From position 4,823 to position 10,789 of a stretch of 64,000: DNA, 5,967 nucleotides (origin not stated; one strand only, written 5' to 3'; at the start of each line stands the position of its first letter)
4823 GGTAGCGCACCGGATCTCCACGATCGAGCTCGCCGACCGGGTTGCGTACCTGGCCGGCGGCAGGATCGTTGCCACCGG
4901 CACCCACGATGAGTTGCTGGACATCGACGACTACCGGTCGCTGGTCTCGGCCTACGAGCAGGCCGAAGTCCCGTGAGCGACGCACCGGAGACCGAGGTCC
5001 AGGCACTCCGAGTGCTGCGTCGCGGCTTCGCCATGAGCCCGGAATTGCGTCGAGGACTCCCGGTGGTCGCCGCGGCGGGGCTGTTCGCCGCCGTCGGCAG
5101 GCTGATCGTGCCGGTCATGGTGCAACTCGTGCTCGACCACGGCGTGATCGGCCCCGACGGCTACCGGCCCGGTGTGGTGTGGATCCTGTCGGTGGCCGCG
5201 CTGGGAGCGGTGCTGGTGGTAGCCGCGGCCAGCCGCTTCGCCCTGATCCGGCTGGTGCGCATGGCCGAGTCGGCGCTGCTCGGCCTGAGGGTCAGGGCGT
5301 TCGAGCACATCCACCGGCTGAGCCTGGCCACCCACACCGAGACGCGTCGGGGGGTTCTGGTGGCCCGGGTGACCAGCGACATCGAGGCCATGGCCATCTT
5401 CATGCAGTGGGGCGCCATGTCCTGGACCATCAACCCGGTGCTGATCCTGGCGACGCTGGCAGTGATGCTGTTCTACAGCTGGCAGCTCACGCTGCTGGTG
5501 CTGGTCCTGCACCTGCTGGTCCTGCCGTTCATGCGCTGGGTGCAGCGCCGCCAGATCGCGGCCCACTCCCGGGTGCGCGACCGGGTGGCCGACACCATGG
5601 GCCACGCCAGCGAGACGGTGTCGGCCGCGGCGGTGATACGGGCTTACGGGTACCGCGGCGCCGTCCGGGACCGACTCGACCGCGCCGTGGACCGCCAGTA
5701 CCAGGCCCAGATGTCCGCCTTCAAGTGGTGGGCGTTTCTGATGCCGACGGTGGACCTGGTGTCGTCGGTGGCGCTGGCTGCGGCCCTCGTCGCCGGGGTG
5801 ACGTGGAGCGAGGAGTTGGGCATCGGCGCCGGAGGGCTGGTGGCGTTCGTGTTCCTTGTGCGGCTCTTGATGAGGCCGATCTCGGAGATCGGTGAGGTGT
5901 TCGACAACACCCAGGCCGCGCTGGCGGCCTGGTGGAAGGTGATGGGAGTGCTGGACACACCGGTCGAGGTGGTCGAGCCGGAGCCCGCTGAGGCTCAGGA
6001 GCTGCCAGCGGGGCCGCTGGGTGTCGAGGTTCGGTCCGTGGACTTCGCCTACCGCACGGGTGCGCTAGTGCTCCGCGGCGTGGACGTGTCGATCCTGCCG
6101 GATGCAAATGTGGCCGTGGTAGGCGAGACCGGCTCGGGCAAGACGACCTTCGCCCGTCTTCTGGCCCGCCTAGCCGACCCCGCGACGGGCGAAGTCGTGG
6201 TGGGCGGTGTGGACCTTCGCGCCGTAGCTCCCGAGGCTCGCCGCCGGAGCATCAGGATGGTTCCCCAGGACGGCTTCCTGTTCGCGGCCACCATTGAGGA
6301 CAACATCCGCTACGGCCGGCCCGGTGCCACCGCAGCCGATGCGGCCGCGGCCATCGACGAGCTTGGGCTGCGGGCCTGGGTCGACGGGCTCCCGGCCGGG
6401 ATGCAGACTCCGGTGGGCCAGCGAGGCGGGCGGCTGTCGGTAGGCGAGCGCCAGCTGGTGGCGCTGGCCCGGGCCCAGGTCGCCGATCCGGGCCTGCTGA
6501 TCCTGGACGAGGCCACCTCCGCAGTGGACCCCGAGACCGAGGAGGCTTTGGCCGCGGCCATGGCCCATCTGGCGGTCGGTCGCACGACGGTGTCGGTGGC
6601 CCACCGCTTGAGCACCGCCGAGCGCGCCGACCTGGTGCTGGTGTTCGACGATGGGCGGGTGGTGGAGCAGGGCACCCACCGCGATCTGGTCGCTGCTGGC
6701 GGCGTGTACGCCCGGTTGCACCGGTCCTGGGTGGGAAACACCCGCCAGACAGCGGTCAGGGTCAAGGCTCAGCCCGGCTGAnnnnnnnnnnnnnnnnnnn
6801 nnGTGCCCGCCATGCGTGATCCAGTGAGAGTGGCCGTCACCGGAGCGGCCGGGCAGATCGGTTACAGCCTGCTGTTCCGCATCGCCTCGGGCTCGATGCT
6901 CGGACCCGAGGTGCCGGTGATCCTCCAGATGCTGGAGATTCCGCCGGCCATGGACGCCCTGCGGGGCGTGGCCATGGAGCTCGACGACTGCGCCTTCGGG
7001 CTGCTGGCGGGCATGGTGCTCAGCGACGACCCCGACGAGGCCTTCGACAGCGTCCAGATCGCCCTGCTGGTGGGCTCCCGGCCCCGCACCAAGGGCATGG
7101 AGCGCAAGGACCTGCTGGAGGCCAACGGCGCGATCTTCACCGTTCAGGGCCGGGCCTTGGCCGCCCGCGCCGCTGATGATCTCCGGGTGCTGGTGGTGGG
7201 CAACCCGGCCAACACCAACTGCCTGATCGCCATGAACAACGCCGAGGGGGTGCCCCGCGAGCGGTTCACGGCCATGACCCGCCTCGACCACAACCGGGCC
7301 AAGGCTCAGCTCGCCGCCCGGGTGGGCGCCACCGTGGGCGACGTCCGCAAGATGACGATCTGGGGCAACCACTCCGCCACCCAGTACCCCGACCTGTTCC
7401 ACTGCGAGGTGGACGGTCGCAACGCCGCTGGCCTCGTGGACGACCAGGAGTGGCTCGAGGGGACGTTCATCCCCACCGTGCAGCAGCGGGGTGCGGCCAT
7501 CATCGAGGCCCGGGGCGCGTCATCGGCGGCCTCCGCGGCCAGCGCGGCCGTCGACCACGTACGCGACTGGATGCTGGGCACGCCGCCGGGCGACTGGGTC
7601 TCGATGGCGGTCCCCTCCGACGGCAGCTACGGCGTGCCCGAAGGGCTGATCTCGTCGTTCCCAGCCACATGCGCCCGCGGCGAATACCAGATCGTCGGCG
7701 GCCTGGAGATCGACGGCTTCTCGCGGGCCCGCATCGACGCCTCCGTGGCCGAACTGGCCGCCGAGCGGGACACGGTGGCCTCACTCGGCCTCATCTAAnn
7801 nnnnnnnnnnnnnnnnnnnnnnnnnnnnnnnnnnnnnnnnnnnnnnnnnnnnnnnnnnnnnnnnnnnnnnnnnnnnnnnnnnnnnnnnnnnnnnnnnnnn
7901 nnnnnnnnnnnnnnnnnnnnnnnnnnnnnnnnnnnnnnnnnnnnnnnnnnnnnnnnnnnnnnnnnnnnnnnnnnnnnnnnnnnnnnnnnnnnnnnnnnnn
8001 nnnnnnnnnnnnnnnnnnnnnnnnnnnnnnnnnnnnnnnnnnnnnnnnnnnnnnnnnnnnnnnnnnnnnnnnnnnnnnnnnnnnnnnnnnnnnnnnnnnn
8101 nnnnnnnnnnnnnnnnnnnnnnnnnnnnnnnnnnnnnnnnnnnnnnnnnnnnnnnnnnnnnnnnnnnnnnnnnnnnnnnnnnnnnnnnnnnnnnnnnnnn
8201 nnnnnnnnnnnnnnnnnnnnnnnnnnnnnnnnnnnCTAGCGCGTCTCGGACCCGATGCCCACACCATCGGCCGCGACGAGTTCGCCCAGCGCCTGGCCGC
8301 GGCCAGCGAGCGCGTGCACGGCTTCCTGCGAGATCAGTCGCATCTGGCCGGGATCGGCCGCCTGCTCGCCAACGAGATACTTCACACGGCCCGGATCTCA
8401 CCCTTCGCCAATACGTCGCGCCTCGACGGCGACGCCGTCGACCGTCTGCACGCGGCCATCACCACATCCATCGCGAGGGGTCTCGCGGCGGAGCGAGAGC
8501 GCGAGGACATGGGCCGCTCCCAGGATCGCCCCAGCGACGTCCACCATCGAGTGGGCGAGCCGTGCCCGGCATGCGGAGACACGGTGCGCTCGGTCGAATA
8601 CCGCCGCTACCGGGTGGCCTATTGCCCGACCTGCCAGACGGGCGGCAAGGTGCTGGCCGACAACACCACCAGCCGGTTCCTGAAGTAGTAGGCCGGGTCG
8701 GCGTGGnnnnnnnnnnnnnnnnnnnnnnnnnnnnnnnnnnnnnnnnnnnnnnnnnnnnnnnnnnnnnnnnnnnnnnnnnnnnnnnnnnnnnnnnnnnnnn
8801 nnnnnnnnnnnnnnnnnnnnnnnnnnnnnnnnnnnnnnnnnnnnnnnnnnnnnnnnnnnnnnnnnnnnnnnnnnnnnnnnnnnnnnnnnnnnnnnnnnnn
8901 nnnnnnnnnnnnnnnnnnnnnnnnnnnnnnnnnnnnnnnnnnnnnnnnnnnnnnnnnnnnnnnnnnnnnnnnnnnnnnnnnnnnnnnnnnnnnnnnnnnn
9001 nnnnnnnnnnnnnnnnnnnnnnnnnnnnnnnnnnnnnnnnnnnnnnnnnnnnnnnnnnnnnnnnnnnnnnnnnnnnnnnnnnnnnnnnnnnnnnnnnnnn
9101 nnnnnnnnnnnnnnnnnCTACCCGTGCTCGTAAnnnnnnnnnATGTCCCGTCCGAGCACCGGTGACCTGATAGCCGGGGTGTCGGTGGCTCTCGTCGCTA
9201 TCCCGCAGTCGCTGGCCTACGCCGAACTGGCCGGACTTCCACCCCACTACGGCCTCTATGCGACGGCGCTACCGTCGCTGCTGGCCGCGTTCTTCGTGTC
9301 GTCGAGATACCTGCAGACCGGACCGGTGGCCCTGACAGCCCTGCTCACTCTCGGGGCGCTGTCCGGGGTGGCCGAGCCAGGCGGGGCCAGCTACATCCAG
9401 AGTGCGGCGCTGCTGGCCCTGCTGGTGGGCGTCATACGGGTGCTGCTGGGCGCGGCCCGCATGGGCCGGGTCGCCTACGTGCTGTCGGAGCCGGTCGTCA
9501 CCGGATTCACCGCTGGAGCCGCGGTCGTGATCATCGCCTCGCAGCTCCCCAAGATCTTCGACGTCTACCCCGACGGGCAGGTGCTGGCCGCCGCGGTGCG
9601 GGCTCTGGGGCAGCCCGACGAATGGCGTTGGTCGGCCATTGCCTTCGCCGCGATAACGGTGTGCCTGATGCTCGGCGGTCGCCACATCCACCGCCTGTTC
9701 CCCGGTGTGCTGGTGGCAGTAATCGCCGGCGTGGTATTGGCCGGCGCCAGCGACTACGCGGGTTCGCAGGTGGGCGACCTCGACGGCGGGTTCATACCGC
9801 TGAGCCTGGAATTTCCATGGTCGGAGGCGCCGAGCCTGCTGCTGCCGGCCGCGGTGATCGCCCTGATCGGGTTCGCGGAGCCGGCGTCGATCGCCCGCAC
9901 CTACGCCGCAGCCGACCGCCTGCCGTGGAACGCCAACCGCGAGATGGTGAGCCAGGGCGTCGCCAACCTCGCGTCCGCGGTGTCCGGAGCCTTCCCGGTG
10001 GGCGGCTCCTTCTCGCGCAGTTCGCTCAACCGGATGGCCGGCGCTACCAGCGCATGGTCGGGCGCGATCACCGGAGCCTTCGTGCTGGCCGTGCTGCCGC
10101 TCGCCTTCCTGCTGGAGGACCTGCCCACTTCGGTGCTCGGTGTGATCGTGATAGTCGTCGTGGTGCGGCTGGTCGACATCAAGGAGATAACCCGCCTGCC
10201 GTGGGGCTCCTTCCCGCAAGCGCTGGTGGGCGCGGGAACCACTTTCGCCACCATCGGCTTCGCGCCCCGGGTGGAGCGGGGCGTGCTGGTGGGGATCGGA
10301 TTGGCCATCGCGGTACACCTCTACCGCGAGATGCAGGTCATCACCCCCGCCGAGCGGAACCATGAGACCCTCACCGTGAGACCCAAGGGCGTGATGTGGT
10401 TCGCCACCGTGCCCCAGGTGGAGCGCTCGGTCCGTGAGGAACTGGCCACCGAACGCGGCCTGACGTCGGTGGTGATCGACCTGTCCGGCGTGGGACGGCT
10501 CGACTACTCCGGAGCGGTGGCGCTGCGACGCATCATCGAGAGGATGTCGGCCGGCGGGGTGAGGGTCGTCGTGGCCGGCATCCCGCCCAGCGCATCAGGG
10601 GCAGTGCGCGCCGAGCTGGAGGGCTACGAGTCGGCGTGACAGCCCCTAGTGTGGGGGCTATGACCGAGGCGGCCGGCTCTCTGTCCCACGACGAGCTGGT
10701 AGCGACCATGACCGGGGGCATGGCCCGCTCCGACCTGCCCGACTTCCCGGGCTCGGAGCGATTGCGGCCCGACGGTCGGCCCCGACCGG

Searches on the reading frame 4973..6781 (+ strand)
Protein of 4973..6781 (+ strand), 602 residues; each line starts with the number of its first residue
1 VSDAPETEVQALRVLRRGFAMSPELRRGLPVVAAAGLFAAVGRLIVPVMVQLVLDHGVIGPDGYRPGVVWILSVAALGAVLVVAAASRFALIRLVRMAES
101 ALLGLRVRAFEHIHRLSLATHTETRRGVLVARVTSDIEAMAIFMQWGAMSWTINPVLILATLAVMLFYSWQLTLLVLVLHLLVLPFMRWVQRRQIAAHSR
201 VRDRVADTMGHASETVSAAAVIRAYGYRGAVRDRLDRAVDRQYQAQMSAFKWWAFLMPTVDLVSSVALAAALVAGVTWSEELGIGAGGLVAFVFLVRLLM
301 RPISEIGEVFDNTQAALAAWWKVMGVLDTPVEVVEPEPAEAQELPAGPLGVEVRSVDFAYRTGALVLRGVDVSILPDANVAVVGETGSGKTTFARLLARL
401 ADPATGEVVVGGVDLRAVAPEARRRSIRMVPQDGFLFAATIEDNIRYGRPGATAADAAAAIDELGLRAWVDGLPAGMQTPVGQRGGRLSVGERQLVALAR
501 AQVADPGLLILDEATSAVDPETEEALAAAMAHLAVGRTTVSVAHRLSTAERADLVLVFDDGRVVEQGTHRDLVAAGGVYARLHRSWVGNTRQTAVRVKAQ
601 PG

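Call 77: search_protein_families(library=pfam, proteins=[window:4973-6781:+], max_evalue=0.00001)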
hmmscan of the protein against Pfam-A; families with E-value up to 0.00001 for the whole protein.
window:4973-6781:+ (602 aa): 2 families
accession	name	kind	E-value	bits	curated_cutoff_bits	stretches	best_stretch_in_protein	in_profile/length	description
PF00664.28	ABC_membrane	-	1.4e-35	123.8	28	1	35-302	7-273/274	ABC transporter transmembrane region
PF00005.33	ABC_tran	-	3.7e-25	89.6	25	1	367-516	1-137/137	ABC transporter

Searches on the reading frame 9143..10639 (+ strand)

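Call 41: search_protein_families(library=pfam, proteins=[window:9143-10639:+], max_evalue=0.00001)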
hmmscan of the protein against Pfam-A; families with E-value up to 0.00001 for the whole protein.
window:9143-10639:+ (498 aa): 3 families
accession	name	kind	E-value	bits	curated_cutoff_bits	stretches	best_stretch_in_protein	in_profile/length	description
PF00916.26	Sulfate_transp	-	1.2e-78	265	23.2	1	7-352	3-366/380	Sulfate permease family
PF01740.26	STAS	-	1.6e-12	47.6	22.6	1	403-483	4-83/106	STAS domain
PF13466.11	STAS_2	-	3.9e-06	27.4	29.2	0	417-482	6-68/80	STAS domain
